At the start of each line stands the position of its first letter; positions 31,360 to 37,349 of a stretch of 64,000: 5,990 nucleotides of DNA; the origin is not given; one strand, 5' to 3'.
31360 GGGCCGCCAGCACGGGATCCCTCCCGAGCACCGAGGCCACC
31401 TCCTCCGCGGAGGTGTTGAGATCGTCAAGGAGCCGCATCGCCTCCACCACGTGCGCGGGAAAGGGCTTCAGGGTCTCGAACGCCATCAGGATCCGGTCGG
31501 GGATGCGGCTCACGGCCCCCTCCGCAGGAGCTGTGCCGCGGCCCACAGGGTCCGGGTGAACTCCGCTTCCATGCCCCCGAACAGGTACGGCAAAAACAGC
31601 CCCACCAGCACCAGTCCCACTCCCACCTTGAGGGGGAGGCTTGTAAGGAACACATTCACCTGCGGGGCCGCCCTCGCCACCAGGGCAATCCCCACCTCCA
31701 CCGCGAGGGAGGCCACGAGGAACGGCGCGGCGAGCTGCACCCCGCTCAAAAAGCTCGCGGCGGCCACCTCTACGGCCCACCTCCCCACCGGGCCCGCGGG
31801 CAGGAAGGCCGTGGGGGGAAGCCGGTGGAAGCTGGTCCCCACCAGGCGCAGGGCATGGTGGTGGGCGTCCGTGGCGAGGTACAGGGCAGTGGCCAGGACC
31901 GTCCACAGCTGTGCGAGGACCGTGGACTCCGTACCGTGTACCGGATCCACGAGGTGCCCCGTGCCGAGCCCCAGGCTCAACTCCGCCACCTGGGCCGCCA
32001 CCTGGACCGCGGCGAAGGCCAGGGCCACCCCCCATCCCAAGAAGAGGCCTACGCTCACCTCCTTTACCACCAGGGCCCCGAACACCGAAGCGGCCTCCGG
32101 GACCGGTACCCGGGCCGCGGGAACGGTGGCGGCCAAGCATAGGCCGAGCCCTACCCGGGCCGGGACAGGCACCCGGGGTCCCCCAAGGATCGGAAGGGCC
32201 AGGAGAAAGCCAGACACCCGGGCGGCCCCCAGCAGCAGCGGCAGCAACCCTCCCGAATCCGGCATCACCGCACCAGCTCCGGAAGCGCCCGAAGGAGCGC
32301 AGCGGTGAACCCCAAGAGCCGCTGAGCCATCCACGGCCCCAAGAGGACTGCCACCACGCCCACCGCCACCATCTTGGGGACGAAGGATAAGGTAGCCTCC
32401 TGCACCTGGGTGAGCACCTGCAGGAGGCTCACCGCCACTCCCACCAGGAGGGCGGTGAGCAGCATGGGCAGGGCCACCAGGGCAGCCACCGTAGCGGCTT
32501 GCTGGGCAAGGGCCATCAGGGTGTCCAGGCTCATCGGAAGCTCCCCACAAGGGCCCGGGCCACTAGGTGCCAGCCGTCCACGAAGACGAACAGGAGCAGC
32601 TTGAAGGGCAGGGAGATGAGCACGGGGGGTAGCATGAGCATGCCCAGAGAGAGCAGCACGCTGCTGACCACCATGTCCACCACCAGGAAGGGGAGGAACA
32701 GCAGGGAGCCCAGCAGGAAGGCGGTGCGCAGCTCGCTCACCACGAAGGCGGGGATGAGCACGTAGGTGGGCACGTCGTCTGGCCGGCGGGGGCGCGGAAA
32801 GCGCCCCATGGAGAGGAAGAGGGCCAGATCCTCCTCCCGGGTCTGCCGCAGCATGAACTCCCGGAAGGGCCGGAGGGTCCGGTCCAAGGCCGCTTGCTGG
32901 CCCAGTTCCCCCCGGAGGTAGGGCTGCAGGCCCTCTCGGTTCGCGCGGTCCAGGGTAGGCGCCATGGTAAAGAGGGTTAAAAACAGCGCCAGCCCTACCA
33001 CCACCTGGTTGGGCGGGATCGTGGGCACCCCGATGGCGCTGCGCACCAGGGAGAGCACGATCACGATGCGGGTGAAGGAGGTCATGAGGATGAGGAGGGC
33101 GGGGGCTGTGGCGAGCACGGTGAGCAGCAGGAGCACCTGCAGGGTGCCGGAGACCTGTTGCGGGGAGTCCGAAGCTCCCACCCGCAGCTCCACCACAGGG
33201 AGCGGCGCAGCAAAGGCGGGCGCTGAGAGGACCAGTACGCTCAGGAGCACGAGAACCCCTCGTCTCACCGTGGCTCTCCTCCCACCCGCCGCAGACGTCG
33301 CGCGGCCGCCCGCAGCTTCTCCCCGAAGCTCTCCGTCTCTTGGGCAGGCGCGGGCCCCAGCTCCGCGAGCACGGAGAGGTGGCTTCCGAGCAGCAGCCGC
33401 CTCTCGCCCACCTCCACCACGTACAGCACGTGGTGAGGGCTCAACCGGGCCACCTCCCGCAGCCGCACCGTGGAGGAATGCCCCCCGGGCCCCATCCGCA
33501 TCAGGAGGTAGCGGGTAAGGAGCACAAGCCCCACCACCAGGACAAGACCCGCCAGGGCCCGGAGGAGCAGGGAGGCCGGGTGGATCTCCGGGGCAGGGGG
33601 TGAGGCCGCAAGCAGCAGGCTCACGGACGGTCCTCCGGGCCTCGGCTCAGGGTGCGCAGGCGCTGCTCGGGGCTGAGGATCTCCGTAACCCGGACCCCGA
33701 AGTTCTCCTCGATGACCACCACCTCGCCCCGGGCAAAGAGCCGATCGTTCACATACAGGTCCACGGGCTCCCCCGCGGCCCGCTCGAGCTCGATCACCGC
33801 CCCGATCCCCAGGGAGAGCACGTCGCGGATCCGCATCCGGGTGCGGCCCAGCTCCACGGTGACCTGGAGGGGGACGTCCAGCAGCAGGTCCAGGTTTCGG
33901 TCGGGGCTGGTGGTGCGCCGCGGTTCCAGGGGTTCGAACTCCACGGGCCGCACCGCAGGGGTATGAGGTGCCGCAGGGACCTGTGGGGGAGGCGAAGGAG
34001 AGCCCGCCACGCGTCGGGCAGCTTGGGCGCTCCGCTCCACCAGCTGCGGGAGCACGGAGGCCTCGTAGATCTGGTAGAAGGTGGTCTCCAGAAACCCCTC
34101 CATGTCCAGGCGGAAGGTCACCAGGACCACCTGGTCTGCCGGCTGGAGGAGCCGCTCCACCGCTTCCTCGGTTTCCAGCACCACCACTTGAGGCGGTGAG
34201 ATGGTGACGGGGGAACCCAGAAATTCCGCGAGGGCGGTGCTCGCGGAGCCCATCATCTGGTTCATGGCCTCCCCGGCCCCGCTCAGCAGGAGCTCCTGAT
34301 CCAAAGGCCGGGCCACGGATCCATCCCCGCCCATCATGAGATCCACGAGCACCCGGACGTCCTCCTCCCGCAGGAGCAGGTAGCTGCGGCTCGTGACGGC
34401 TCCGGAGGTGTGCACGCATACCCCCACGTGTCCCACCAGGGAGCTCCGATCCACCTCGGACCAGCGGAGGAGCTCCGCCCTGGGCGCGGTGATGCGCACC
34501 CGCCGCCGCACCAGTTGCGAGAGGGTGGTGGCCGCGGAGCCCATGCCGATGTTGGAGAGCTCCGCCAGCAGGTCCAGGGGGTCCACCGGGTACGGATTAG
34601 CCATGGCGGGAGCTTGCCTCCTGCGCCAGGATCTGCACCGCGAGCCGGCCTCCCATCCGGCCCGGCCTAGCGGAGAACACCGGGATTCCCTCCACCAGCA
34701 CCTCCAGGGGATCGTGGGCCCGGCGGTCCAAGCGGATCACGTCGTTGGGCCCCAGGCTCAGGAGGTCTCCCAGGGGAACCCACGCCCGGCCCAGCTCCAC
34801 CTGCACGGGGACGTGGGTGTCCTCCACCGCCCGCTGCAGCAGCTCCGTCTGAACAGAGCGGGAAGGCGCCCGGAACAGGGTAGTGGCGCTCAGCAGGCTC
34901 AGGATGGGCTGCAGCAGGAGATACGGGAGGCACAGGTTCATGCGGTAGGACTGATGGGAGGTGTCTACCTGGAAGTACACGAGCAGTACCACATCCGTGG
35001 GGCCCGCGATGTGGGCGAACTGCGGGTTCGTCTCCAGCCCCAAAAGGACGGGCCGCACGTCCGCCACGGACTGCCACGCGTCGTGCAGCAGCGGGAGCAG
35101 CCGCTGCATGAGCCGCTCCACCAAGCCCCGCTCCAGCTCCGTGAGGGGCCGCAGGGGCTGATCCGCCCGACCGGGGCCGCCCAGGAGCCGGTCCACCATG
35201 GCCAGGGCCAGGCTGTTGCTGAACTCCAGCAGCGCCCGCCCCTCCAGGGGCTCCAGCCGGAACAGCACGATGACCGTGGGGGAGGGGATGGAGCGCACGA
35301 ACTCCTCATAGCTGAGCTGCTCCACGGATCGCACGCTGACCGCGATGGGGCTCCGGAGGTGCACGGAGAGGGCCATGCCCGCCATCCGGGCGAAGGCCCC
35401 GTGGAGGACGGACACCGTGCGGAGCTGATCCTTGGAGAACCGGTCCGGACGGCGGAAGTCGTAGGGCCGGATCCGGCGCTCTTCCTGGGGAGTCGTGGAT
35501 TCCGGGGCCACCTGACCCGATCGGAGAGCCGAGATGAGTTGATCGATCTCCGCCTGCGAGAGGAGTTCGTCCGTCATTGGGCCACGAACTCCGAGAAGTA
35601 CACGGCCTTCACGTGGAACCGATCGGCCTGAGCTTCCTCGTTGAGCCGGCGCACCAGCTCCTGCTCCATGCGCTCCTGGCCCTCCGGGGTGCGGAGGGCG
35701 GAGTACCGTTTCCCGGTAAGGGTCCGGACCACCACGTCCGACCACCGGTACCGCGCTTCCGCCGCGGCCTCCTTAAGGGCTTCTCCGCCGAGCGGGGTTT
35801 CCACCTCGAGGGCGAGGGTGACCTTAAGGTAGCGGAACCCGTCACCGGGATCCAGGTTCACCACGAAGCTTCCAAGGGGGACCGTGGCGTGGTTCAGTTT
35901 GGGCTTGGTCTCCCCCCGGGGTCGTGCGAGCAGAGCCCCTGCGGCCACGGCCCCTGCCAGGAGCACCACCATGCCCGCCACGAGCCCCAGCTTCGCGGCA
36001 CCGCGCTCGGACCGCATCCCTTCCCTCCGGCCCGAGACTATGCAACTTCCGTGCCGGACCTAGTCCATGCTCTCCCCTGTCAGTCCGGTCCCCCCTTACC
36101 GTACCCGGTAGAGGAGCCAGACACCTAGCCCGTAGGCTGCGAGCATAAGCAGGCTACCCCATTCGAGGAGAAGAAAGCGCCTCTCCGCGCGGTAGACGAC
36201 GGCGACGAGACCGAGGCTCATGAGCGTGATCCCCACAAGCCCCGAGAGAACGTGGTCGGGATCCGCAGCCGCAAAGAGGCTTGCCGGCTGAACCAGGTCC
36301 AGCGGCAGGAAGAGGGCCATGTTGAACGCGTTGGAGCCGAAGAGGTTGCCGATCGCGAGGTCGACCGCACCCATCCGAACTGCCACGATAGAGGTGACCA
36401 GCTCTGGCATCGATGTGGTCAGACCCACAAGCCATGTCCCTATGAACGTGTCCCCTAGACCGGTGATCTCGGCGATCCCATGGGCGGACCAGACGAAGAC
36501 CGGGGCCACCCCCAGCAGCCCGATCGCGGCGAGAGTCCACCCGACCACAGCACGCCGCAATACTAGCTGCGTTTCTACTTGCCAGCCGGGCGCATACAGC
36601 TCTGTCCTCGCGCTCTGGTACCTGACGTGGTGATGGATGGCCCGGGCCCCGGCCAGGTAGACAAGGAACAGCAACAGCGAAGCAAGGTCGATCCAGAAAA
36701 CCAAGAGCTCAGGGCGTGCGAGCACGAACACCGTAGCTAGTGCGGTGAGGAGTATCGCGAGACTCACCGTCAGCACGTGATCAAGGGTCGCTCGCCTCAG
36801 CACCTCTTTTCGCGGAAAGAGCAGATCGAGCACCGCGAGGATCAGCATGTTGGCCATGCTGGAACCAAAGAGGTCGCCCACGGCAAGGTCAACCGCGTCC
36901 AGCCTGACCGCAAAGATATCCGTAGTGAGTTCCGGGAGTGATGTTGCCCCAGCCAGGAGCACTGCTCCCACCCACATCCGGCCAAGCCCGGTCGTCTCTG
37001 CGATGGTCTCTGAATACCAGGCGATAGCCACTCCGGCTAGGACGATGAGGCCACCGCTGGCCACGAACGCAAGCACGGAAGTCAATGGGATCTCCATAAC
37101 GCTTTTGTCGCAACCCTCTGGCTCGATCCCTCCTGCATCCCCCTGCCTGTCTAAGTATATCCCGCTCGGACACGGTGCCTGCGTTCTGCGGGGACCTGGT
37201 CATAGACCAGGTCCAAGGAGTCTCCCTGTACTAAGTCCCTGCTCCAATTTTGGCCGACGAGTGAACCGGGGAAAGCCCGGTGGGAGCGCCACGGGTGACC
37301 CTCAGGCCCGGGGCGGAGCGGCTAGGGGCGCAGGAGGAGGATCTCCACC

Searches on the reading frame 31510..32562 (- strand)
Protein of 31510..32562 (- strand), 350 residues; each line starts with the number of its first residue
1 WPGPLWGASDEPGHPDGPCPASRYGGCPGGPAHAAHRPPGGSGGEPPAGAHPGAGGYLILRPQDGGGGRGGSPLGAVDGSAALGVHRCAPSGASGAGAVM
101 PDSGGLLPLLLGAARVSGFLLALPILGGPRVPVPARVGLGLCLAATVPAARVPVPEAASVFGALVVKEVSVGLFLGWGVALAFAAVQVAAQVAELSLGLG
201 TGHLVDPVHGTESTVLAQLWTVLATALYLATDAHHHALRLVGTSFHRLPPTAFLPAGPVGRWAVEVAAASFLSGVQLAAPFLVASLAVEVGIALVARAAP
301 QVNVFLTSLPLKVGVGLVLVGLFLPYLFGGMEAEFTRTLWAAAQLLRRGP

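Call 54: search_protein_families(library=pfam, proteins=[window:31510-32562:-], max_evalue=0.001)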
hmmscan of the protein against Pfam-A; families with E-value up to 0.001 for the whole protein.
window:31510-32562:- (350 aa): 1 family
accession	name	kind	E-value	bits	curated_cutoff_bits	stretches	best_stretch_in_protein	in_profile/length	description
PF01311.25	Bac_export_1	-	3.8e-54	184.2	27.8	1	109-336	4-228/230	Bacterial export proteins, family 1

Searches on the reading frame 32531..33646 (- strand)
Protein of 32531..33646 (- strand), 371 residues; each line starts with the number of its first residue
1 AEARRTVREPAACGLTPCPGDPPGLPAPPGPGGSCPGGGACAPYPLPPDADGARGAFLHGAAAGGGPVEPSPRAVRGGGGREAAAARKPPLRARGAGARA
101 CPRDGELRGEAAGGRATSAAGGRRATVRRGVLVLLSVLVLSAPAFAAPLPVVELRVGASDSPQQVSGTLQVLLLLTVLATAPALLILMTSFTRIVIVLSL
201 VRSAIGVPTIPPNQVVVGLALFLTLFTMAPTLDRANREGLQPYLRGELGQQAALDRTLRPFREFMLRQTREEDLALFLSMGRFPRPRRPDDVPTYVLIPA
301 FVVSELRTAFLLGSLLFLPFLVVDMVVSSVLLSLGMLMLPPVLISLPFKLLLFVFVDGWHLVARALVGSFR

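Call 54: search_protein_families(library=pfam, proteins=[window:32531-33646:-], max_evalue=0.001)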
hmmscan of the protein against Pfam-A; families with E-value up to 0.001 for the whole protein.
window:32531-33646:- (371 aa): 1 family
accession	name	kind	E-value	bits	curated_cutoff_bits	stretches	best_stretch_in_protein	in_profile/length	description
PF00813.25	FliP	-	3.8e-77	259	26.9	1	174-366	1-191/191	FliP family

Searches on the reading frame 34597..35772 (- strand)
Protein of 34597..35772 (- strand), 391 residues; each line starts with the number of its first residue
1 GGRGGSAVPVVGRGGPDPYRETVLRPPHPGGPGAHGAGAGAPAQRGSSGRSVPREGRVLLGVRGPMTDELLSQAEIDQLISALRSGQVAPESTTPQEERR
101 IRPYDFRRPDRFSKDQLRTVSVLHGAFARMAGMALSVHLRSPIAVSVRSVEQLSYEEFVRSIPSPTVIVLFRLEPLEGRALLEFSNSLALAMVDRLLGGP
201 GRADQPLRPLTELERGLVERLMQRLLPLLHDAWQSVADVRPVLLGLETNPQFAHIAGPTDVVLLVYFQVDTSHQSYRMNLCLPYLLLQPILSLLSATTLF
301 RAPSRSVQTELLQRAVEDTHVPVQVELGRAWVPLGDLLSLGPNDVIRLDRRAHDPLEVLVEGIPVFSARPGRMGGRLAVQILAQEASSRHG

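Call 22: search_protein_families(library=pfam, proteins=[window:34597-35772:-], max_evalue=0.0001)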
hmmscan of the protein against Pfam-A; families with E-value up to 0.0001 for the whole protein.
window:34597-35772:- (391 aa): 2 families
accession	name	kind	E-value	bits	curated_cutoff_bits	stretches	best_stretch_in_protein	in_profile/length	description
PF02154.20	FliM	-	1.7e-59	201.4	27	1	104-294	1-192/192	Flagellar motor switch protein FliM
PF01052.25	FliMN_C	-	1e-22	80.3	23.8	1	315-382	2-69/73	Type III flagellar switch regulator (C-ring) FliN C-term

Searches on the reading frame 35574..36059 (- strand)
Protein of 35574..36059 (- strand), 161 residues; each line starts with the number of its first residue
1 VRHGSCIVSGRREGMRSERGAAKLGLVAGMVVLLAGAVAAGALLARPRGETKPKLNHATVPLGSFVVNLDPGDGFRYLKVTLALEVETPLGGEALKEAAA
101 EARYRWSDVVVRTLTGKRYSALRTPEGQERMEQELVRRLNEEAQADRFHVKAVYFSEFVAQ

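Call 22: search_protein_families(library=pfam, proteins=[window:35574-36059:-], max_evalue=0.0001)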
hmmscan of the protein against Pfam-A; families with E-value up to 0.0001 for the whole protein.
window:35574-36059:- (161 aa): 1 family
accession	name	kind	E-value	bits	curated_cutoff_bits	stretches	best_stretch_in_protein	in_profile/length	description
PF03748.19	FliL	-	1.8e-19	70.6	24.6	1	60-161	2-103/103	Flagellar basal body-associated protein FliL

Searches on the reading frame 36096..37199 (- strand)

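Call 22: search_protein_families(library=pfam, proteins=[window:36096-37199:-], max_evalue=0.0001)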
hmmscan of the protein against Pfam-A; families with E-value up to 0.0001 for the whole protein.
window:36096-37199:- (367 aa): 1 family
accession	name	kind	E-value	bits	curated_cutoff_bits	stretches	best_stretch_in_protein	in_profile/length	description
PF01699.29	Na_Ca_ex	-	8.6e-38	130.1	24.9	2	218-364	3-150/151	Sodium/calcium exchanger protein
